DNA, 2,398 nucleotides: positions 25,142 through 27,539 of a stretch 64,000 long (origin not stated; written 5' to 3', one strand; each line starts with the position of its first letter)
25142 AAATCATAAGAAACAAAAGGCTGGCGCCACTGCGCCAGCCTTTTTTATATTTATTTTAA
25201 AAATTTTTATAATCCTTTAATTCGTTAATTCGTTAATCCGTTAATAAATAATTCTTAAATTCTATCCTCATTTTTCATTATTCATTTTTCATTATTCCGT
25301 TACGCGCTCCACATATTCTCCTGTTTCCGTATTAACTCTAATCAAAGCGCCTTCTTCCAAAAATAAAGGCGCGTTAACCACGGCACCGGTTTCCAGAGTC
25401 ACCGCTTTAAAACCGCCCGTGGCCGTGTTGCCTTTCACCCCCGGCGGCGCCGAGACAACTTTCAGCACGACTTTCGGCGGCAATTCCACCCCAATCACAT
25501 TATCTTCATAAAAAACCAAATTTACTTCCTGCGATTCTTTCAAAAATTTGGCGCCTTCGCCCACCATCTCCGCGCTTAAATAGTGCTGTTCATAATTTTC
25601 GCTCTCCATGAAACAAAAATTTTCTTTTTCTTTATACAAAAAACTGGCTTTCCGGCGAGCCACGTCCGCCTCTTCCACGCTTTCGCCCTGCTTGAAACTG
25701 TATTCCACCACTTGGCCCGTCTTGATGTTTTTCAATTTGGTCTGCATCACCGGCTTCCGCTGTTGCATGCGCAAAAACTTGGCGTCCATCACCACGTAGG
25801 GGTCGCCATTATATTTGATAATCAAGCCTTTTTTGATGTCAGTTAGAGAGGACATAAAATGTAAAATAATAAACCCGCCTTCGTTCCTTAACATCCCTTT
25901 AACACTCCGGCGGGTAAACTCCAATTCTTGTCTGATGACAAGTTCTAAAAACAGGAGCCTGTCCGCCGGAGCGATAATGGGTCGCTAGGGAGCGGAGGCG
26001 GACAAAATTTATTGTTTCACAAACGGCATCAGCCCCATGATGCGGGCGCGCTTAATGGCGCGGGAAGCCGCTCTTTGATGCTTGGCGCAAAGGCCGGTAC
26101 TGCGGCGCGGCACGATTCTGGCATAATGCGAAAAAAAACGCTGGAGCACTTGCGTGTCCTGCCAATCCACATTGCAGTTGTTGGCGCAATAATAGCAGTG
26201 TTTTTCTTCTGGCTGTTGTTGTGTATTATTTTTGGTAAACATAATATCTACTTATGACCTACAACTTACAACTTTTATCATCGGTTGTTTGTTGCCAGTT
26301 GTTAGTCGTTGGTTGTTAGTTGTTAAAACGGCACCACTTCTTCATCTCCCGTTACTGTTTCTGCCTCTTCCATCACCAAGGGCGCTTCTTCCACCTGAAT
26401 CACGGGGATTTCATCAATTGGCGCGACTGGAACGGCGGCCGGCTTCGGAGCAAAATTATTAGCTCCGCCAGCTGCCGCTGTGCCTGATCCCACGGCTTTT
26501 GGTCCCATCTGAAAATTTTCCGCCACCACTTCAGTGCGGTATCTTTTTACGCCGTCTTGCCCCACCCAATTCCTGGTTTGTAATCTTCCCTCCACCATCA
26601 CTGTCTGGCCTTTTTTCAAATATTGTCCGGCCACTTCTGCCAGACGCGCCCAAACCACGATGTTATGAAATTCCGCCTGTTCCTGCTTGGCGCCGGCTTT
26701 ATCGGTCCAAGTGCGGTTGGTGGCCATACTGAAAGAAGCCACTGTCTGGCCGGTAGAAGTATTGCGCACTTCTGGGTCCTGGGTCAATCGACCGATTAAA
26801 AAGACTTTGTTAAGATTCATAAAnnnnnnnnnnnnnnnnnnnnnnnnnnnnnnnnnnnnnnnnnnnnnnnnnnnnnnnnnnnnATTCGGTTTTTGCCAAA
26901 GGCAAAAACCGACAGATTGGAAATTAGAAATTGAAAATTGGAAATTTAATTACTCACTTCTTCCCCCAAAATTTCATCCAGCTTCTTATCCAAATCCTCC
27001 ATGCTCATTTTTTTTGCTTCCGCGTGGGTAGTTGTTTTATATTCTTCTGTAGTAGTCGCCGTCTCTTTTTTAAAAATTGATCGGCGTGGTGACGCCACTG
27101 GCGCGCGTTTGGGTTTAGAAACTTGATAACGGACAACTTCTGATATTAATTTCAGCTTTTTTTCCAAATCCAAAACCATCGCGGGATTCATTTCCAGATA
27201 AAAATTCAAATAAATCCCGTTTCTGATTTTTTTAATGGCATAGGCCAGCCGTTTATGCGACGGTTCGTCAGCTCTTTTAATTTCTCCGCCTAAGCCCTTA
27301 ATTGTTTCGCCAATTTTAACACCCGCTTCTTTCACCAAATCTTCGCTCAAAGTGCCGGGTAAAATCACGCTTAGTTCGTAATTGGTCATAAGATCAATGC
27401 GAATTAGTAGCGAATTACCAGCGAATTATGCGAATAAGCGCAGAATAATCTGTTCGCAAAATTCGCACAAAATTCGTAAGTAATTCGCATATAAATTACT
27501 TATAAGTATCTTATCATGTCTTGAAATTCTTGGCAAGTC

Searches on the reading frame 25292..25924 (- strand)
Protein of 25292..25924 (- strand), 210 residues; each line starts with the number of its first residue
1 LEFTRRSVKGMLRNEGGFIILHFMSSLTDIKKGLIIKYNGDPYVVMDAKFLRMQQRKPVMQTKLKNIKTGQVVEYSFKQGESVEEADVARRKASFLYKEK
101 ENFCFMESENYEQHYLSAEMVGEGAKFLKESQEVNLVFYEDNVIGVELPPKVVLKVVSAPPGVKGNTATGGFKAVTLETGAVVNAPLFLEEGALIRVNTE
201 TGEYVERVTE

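Call 80: search_protein_families(library=pfam, proteins=[window:25292-25924:-], max_evalue=0.001)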
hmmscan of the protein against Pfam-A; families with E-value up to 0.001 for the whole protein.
window:25292-25924:- (210 aa): 3 families
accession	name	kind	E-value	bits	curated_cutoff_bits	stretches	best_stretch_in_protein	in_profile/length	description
PF09285.17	Elong-fact-P_C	-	8.6e-23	80.2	25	1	152-207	1-56/56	Elongation factor P, C-terminal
PF01132.26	EFP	-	8.7e-20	70.9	27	1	91-144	1-54/54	Elongation factor P (EF-P) OB domain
PF08207.18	EFP_N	-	1.6e-17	63.6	23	1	28-83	3-58/58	Elongation factor P (EF-P) KOW-like domain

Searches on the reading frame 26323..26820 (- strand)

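Call 80: search_protein_families(library=pfam, proteins=[window:26323-26820:-], max_evalue=0.001)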
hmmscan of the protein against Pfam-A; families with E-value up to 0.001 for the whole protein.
window:26323-26820:- (165 aa): 1 family
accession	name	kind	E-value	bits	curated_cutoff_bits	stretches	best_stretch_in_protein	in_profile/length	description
PF00436.31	SSB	-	1.7e-39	134.5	26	1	3-105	1-103/104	Single-strand binding protein family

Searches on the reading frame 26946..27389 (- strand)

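Call 80: search_protein_families(library=pfam, proteins=[window:26946-27389:-], max_evalue=0.001)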
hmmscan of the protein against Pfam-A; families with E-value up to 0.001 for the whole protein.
window:26946-27389:- (147 aa): 1 family
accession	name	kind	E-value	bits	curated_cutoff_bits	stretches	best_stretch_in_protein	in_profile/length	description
PF01250.22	Ribosomal_S6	-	5.2e-17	62.2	27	1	3-91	1-89/90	Ribosomal protein S6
